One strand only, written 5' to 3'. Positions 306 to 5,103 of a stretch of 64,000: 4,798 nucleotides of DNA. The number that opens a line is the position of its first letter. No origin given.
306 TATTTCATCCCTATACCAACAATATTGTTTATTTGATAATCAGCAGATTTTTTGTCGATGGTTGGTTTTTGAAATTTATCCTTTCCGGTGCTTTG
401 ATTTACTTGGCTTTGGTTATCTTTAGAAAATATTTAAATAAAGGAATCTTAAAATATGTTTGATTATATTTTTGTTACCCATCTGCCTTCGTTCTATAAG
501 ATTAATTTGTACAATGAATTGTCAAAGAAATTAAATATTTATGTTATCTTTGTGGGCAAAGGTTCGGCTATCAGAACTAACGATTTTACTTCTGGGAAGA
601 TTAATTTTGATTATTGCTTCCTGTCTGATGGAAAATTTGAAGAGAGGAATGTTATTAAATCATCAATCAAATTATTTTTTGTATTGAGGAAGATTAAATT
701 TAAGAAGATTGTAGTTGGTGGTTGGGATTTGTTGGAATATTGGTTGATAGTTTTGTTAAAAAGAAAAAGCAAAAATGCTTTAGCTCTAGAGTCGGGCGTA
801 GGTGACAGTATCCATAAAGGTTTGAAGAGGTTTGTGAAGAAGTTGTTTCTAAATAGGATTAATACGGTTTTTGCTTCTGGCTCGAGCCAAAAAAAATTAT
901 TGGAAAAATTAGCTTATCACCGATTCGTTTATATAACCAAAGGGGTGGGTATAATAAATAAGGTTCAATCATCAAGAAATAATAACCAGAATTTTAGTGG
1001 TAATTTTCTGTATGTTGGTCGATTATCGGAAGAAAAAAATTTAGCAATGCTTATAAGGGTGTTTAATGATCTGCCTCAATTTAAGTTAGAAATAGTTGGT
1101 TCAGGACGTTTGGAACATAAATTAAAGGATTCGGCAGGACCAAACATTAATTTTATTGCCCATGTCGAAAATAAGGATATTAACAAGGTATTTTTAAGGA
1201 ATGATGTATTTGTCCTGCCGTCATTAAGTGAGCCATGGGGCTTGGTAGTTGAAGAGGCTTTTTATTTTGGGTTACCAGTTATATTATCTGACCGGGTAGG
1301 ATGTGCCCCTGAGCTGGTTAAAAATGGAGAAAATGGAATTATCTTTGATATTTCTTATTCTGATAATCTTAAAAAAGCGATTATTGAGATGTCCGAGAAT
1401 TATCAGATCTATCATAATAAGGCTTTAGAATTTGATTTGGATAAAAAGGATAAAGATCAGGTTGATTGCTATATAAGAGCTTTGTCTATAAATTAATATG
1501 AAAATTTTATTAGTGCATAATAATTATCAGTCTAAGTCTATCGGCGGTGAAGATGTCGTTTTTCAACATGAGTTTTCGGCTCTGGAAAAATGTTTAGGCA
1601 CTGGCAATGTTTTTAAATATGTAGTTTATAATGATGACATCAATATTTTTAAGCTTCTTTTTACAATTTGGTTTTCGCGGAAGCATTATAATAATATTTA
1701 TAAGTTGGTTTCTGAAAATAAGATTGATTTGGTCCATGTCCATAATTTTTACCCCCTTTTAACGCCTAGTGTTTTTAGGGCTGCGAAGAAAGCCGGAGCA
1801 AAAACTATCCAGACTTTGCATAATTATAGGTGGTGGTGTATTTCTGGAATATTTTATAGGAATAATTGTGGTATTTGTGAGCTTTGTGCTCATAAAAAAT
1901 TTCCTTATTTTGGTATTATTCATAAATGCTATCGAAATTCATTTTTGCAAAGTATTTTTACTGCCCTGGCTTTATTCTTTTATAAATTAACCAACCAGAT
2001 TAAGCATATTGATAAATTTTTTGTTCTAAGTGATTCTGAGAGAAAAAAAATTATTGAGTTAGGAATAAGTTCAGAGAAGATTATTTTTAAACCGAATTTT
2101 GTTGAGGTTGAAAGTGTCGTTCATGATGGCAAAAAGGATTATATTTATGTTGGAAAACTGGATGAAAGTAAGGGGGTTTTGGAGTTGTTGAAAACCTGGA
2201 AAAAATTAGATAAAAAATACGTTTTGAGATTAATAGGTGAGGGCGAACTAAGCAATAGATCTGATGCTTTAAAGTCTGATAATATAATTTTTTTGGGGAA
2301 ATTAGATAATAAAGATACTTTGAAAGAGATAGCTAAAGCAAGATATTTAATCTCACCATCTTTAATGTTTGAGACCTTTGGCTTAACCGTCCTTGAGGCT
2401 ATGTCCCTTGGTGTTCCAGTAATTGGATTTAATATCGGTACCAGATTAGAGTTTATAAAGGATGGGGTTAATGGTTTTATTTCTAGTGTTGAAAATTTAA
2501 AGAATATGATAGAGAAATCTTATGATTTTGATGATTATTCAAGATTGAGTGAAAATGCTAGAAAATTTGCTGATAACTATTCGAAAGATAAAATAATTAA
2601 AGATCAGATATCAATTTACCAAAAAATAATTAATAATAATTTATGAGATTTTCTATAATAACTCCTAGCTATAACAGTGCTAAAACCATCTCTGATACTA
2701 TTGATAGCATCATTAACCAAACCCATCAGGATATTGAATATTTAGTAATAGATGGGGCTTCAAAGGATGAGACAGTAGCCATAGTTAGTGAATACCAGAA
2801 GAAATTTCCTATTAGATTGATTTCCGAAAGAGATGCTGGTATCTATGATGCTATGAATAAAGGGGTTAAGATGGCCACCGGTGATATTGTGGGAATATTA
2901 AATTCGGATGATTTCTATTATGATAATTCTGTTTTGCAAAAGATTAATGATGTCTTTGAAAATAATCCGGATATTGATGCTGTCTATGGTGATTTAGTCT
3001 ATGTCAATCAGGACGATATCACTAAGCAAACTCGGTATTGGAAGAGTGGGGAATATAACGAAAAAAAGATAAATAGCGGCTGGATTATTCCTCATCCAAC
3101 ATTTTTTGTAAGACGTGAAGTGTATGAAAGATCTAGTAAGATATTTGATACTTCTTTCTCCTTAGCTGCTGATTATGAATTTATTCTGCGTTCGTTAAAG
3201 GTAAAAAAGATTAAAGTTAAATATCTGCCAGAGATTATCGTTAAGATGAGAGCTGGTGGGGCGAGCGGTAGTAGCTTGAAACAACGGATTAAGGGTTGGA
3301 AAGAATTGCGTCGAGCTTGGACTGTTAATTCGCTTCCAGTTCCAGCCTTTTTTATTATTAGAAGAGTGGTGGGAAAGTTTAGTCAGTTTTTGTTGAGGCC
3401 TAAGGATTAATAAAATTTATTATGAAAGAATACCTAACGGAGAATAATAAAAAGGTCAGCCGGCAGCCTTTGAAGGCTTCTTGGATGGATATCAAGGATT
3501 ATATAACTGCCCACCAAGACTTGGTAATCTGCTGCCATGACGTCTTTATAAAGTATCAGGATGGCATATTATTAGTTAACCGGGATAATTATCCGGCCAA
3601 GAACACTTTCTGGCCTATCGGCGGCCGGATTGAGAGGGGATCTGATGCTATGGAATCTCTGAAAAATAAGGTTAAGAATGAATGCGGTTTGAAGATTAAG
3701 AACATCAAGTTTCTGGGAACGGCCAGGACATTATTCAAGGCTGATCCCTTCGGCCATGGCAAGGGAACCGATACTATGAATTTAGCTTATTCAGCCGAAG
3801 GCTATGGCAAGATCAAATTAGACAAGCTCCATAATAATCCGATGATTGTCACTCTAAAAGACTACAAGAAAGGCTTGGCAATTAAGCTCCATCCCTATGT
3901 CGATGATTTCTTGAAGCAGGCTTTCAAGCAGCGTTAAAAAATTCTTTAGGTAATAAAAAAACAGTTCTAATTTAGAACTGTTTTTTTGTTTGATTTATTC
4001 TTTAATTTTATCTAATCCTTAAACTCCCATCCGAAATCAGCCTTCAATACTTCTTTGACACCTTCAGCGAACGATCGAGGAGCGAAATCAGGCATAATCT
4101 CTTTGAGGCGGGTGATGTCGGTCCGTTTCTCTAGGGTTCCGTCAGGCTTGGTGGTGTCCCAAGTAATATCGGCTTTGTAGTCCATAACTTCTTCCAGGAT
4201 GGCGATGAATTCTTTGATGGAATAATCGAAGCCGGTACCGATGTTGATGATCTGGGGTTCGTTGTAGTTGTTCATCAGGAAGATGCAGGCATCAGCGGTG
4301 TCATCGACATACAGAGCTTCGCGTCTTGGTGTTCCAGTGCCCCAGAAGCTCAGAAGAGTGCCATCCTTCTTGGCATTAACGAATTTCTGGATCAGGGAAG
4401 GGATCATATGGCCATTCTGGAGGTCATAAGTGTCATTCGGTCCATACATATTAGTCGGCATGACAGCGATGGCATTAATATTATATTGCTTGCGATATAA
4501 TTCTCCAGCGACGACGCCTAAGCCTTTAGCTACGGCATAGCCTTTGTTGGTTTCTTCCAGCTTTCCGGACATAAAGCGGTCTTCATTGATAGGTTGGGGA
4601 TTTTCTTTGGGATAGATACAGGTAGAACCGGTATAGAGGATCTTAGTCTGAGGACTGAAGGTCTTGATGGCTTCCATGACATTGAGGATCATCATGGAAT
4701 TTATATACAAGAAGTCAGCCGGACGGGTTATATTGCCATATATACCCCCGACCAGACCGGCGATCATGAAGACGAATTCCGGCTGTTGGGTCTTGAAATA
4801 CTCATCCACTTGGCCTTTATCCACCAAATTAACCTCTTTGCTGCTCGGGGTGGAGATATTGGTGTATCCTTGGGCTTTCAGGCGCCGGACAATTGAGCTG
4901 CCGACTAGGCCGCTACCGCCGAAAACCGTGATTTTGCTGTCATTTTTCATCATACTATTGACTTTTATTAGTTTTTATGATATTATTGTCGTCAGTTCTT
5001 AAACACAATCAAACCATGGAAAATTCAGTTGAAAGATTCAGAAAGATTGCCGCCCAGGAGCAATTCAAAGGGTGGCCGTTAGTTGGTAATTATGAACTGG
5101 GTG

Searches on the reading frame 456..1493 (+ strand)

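Call 58: search_protein_families(library=pfam, proteins=[window:456-1493:+], max_evalue=0.001)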
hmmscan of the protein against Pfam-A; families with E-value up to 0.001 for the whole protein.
window:456-1493:+ (346 aa): 3 families
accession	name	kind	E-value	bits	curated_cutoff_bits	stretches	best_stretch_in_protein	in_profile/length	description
PF00534.26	Glycos_transf_1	-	6e-32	111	26.4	1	184-319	18-162/172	Glycosyl transferases group 1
PF13692.12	Glyco_trans_1_4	-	1.2e-24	87.6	27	1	183-315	3-142/142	Glycosyl transferases group 1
PF20706.3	GT4-conflict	-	2.9e-06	27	26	1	239-290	272-323/385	Family 4 Glycosyltransferase in conflict systems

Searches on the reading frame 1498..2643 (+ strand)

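Call 58: search_protein_families(library=pfam, proteins=[window:1498-2643:+], max_evalue=0.001)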
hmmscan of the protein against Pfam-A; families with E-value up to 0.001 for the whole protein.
window:1498-2643:+ (382 aa): 4 families
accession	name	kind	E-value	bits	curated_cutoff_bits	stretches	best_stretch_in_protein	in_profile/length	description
PF00534.26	Glycos_transf_1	-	1.9e-25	89.8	26.4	1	209-355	12-170/172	Glycosyl transferases group 1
PF13692.12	Glyco_trans_1_4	-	1.6e-22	80.8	27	1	213-339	2-134/142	Glycosyl transferases group 1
PF13439.12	Glyco_transf_4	-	9.4e-12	45.7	28.5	1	53-205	50-169/170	Glycosyltransferase Family 4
PF13579.12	Glyco_trans_4_4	-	4.4e-07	30.8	29.7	1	69-200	65-157/158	Glycosyl transferase 4-like domain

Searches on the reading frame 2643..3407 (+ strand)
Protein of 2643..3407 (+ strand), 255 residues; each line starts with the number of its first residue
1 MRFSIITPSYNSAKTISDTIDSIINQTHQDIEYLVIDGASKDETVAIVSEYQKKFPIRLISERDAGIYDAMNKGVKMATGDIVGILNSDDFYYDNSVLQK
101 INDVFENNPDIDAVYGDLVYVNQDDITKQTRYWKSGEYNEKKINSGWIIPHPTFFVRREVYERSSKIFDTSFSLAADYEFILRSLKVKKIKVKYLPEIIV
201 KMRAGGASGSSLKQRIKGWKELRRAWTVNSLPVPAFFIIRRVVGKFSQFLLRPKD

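Call 58: search_protein_families(library=pfam, proteins=[window:2643-3407:+], max_evalue=0.001)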
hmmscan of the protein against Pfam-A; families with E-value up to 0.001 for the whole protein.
window:2643-3407:+ (255 aa): 3 families
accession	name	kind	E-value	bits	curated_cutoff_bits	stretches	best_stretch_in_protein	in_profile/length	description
PF00535.33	Glycos_transf_2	-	7.3e-30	104.5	23.3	1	4-162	1-165/168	Glycosyl transferase family 2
PF13641.12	Glyco_tranf_2_3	-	2.6e-14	54.3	27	1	3-214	3-223/230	Glycosyltransferase like family 2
PF10111.15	Glyco_tranf_2_2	-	5.5e-06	26.5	27.3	1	4-128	1-133/276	Glycosyltransferase like family 2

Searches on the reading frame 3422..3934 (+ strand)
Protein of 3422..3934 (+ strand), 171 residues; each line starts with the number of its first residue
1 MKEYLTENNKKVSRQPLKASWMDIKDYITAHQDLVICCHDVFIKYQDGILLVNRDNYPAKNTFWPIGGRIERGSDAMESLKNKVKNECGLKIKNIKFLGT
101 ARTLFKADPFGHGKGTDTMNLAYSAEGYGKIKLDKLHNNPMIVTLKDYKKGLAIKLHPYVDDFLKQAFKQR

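Call 58: search_protein_families(library=pfam, proteins=[window:3422-3934:+], max_evalue=0.001)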
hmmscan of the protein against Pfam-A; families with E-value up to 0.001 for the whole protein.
window:3422-3934:+ (171 aa): 1 family
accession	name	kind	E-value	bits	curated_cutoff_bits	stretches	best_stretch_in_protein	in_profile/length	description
PF00293.34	NUDIX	-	0.00032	21.1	21.1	1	46-126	13-94/134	NUDIX domain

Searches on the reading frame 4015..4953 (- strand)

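Call 58: search_protein_families(library=pfam, proteins=[window:4015-4953:-], max_evalue=0.001)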
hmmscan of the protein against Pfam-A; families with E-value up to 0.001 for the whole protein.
window:4015-4953:- (313 aa): 3 families
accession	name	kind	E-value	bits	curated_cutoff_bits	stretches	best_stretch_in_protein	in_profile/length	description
PF01370.27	Epimerase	-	1.4e-51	175.7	20.9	1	8-239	1-240/240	NAD dependent epimerase/dehydratase family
PF16363.11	GDP_Man_Dehyd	-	3.1e-20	73.3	27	1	40-288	58-295/332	GDP-mannose 4,6 dehydratase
PF04321.23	RmlD_sub_bind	-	1.8e-05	24.4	27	1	7-65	2-59/287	RmlD substrate binding domain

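Call 75: search_protein_families(library=ncbifam, proteins=[window:4015-4953:-], max_evalue=0.01)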
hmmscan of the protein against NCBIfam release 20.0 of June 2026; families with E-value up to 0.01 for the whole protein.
window:4015-4953:- (313 aa): 14 families
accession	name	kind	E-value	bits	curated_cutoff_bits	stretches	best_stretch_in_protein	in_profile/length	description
NF047922.1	GDPFucSynFcl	equivalog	2.1e-92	309.8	500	1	5-287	2-283/308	GDP-L-fucose synthase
TIGR04180.1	EDH_00030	hypoth_equivalog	1.5e-16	60.4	475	1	55-269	68-268/297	NAD-dependent 4,6-dehydratase LegB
TIGR01181.1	dTDP_gluc_dehyt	equivalog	1.7e-15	57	365.1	1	40-300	56-305/321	dTDP-glucose 4,6-dehydratase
TIGR01179.1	galE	equivalog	6.4e-13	48.2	262.3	1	7-264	1-282/332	UDP-glucose 4-epimerase GalE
TIGR02197.1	heptose_epim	equivalog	5.6e-11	42.2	274.6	1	8-302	1-309/316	ADP-glyceromanno-heptose 6-epimerase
NF008360.0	PRK11150.1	equivalog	3.7e-09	36.2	452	1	8-303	2-303/310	ADP-glyceromanno-heptose 6-epimerase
NF007490.0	PRK10084.1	subfamily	6.4e-08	32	649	1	152-246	180-266/361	dTDP-glucose 4,6-dehydratase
NF007582.0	PRK10217.1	equivalog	7.1e-07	28.6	698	1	39-276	56-284/355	dTDP-glucose 4,6-dehydratase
NF042422.1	oxyalk_red_OleD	equivalog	0.0001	21.8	580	1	7-226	2-214/329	2-alkyl-3-oxoalkanoate reductase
TIGR03466.1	HpnA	hypoth_equivalog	0.0005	19.1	367.65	0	9-31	4-26/327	hopanoid-associated sugar epimerase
TIGR01214.1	rmlD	equivalog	0.0012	18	224.05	1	7-65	1-58/285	dTDP-4-dehydrorhamnose reductase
NF043036.1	ErythonDh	equivalog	0.0021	17.3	325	0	40-127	58-142/321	D-erythronate dehydrogenase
NF042423.1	oxyalk_red_Shew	equivalog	0.0024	17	580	1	6-237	9-231/331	2-alkyl-3-oxoalkanoate reductase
TIGR02622.1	CDP_4_6_dhtase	equivalog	0.0052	16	278.45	1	39-131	59-151/352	CDP-glucose 4,6-dehydratase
